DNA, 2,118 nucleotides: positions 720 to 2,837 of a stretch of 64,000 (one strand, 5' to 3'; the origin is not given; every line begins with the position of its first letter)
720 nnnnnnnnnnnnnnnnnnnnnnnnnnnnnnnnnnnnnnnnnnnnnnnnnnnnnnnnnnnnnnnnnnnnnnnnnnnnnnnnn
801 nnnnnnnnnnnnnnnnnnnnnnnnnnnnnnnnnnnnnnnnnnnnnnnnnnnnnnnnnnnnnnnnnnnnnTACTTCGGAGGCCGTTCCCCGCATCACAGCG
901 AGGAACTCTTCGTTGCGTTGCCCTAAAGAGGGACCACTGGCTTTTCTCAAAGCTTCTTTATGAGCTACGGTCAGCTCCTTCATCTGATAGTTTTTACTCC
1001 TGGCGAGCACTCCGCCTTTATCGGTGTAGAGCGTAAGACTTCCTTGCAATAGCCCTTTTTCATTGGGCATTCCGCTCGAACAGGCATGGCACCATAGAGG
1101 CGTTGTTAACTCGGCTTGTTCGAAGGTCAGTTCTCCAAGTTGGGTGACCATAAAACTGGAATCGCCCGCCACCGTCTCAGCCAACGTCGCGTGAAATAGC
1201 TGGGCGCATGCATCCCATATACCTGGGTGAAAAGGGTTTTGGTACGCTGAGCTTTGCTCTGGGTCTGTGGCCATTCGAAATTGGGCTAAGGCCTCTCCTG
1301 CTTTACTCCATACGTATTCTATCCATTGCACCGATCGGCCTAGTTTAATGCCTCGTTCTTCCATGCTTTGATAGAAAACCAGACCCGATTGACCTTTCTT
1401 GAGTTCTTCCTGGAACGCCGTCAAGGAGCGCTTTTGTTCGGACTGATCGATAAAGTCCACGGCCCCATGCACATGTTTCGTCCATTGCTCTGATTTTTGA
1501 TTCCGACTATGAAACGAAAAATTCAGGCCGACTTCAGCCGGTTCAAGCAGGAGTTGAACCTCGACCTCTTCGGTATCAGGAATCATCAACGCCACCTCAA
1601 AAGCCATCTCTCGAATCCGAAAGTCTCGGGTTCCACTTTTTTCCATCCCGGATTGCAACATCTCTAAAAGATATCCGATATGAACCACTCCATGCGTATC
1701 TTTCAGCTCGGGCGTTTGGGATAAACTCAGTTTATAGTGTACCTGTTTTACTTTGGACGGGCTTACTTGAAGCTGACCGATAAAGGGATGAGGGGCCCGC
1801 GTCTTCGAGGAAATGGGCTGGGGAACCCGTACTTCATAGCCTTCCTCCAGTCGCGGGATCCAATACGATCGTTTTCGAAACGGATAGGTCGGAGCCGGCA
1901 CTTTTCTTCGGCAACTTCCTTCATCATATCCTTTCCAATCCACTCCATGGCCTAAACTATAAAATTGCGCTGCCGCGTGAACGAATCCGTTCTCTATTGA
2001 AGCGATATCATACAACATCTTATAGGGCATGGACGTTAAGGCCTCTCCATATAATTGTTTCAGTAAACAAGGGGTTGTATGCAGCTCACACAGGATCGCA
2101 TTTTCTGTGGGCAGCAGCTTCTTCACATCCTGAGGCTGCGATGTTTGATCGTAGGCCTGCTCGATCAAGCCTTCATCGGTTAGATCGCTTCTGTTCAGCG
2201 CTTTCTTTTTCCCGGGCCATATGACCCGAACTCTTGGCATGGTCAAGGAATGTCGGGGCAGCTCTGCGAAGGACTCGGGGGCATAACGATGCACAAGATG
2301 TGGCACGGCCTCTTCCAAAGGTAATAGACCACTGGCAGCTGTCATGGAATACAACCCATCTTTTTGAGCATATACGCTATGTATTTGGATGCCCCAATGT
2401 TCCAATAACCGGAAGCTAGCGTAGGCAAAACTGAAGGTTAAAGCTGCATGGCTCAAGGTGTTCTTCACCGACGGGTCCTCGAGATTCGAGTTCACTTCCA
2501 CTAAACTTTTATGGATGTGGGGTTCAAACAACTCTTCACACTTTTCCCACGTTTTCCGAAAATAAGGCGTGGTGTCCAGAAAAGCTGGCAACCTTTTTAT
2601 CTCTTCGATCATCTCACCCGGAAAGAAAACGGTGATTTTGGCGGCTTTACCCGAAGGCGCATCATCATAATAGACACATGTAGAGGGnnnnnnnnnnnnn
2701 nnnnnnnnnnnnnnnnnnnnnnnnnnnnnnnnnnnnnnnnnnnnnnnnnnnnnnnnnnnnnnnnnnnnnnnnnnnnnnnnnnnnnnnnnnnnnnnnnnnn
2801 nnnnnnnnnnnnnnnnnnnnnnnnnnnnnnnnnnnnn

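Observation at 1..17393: Compact trans-AT polyketide synthase locus with dedicated starter-loading genes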

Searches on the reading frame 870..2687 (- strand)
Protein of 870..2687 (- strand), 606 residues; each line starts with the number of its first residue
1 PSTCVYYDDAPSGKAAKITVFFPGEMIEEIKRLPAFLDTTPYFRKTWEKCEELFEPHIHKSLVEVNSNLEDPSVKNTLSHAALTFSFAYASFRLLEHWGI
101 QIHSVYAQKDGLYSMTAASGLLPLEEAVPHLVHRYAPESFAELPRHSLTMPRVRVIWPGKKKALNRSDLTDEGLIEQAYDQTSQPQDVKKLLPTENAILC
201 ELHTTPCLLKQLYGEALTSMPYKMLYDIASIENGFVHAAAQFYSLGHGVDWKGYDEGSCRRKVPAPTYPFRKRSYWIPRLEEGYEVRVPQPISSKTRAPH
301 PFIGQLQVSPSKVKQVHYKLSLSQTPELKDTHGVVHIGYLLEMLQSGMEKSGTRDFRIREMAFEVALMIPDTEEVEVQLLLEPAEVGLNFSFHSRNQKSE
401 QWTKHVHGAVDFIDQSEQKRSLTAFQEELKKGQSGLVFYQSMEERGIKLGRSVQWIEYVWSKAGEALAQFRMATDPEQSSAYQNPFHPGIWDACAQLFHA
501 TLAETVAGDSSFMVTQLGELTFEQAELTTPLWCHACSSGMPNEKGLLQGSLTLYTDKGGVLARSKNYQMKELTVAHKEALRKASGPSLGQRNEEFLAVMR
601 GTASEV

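Call 28: search_solved_structures(query=window:870-2687:-, max_evalue=1)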
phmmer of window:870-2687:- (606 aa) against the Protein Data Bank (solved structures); distinct sequences matched with E-value up to 1: 46.
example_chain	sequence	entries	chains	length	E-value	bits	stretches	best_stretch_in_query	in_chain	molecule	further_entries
3kg8_A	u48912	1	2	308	2.2e-14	56.1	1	333-564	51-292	CurJ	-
5tz6_A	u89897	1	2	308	2.4e-14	56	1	333-564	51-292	CurJ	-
3kg9_A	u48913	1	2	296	3.1e-14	55.6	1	356-569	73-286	CurK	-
4mz0_A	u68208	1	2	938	3.8e-14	55.3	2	4-131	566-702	CurL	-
5tz5_A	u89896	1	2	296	6.1e-14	54.6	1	359-569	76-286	CurK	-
5tz7_A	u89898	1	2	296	1.6e-13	53.3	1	356-569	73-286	CurK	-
3kg6_A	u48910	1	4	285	5.5e-08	35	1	359-505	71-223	CurF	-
5hu7_A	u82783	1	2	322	1.9e-06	29.9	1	345-527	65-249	Putative polyketide synthase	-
7m7j_B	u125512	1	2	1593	4e-05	25.5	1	235-278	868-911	EryAI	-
7m7i_B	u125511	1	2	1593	4e-05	25.5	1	235-278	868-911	EryAI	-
7zma_A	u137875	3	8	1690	5e-05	25.2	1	241-568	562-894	Putative polyketide synthase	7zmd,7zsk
7m7f_B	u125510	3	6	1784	5.2e-05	25.2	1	235-278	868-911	EryAI,6-deoxyerythronolide-B synthase EryA3, modules 5 and 6 chimera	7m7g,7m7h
8tjn_B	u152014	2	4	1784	5.2e-05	25.2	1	235-278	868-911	EryAI,6-deoxyerythronolide-B synthase EryA3, modules 5 and 6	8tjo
9iyw_A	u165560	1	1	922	0.0005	21.9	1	236-281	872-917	Polyketide synthase,GfsA KSQ-AncAT chimeric protein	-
11sz_A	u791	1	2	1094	0.00059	21.7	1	17-127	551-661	6-deoxyerythronolide-B synthase, Erythronolide synthase EryA2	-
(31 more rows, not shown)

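Call 42: find_homologous_proteins(query=window:900-2672:-, max_evalue=0.00001)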
Query window:900-2672:- (591 aa): 5 proteins with E <= 0.00001 among 4821 candidates.
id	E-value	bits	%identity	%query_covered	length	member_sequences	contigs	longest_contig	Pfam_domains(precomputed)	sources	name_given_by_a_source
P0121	6.9e-184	631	51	98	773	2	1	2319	PF22621.3,PF14765.13,PF16197.12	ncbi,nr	ncbi:MAG: hypothetical protein HOI66_10570, partial [Verrucomicrobia bacterium]|nr:hypothetical prot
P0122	4.0e-105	371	42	76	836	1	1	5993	PF00550.32,PF12697.14,PF14765.13,PF00975.27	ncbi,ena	-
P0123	2.1e-36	144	30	56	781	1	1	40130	PF22621.3,PF00550.32,PF14765.13,PF00975.27,PF23297.2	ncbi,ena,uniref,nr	ncbi:thioesterase domain-containing protein [uncultured Legionella sp.]|uniref:thioesterase domain-c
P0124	1.3e-21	95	29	55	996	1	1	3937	PF08659.17,PF21394.4,PF21089.4,PF00550.32,PF13561.13,PF14765.13,PF00106.32,PF22953.4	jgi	jgi:acyl transferase domain-containing protein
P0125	3.7e-8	51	26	44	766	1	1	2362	PF21089.4,PF14765.13,PF08240.18,PF22953.4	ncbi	ncbi:MAG TPA: polyketide synthase dehydratase domain-containing protein, partial [Streptomyces sp.]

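Call 47: search_dna_similar(query=window:900-2672:-, collection=plasmids, mode=protein, max_evalue=0.00001, max_rows=30)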
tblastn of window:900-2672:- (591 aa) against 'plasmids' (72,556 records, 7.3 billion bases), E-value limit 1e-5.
Records with a match: 165; places in all: 282; records where one place covers at least 80% of the query: 2.
Best place of each record, by identity: <60% 165.
By first word of the organism name: Streptomyces 78; Burkholderia 41; Nostoc 7; Bradyrhizobium 5; Rhodococcus 5; Bacillus 4; Planktothrix 3; Tolypothrix 2; Azospirillum 2; Eleftheria 1; and 17 more.
By predicted mobility (MOB-suite, as given by PLSDB): non-mobilizable 126; mobilizable 23; conjugative 16.
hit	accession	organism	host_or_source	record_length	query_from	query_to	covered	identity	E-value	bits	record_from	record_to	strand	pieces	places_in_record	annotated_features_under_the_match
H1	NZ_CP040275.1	Nostoc sp. C052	Blasia pusilla,pure culture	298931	7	567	84%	25.0%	6e-14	141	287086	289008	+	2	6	type I polyketide synthase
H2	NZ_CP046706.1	Nostoc sp. ATCC 53789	-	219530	7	558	83%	25.0%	4e-19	156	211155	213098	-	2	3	type I polyketide synthase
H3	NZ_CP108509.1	Streptomyces sp. NBC_01237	-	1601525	147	576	73%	23.7%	2e-11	75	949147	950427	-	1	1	none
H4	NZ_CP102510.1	Streptomyces sp. NBC_00162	bacterial isolate,soil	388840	237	580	58%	28.6%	3e-27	125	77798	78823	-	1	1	non-ribosomal peptide synthetase/type I polyketide synthase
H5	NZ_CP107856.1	Streptomyces sp. NBC_00503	-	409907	237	580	58%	28.6%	2e-26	122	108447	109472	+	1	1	amino acid adenylation domain-containing protein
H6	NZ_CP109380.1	Streptomyces sp. NBC_01546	-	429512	237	580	58%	28.3%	1e-26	123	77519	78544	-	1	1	amino acid adenylation domain-containing protein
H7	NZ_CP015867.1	Streptomyces parvulus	-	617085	167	585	71%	22.9%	2e-6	59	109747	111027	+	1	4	type I polyketide synthase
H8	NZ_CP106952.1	Eleftheria terrae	soil sample,soil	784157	230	553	55%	27.9%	5e-14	83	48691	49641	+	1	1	none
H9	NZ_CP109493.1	Streptomyces sp. NBC_01435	-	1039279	182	567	65%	23.0%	9e-7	60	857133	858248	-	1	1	record has no annotation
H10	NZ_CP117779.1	Burkholderia sp. FERM BP-3421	soil sample,soil sample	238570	181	582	68%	21.7%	2e-13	82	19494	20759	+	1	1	polyketide synthase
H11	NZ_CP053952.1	Bacillus cereus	-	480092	209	567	61%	24.1%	5e-12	77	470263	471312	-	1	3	SDR family NAD(P)-dependent oxidoreductase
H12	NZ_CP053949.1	Bacillus cereus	-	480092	209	567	61%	24.1%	5e-12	77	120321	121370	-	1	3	SDR family NAD(P)-dependent oxidoreductase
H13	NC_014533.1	Gloeothece verrucosa PCC 7822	fresh water in rice field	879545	238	584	59%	24.8%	4e-22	108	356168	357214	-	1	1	type I polyketide synthase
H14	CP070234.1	Dolichospermum sp. DET69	freshwater metagenome,metagenomic ...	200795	193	566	63%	22.7%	8e-11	73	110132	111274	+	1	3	type I polyketide synthase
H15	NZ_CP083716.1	Bacillus velezensis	cell culture,Meju, fermented soybean ...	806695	226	588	61%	23.2%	2e-7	62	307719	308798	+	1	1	type I polyketide synthase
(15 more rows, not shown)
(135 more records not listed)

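Call 91: find_encoding_contigs(protein=P0123, flank=10000, max_places=2)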
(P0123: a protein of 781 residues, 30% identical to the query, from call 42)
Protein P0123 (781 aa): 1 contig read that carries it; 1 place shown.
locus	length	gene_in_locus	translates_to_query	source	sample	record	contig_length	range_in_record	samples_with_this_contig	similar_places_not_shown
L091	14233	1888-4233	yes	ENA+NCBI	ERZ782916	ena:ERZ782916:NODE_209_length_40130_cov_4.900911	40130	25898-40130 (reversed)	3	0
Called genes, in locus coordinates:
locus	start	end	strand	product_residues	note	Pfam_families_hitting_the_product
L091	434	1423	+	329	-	PF13546:DDE_5 (faint), PF01609:DDE_Tnp_1 (weak)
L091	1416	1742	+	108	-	PF00109:ketoacyl-synt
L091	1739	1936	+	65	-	-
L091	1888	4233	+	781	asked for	PF22621:CurL-like_PKS_C (weak), PF14765:PS-DH, PF23297:ACP_SdgA_C (weak), PF00550:PP-binding, PF00975:Thioesterase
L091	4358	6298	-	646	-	PF16177:ACAS_N, PF00501:AMP-binding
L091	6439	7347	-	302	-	PF00682:HMGL-like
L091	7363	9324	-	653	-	PF00289:Biotin_carb_N, PF02222:ATP-grasp, PF02786:CPSase_L_D2, PF07478:Dala_Dala_lig_C, PF02785:Biotin_carb_C, PF25917:BSH_RND (faint), PF00364:Biotin_lipoyl, PF25973:BSH_CzcB (faint)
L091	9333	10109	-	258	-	PF00378:ECH_1, PF16113:ECH_2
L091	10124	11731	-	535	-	PF01039:Carboxyl_trans, PF03255:ACCA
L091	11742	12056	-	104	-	-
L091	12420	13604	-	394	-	PF00108:Thiolase_N, PF22691:Thiolase_C_1 (faint), PF02803:Thiolase_C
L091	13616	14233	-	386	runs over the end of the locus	PF02771:Acyl-CoA_dh_N, PF02770:Acyl-CoA_dh_M, PF00441:Acyl-CoA_dh_1, PF08028:Acyl-CoA_dh_2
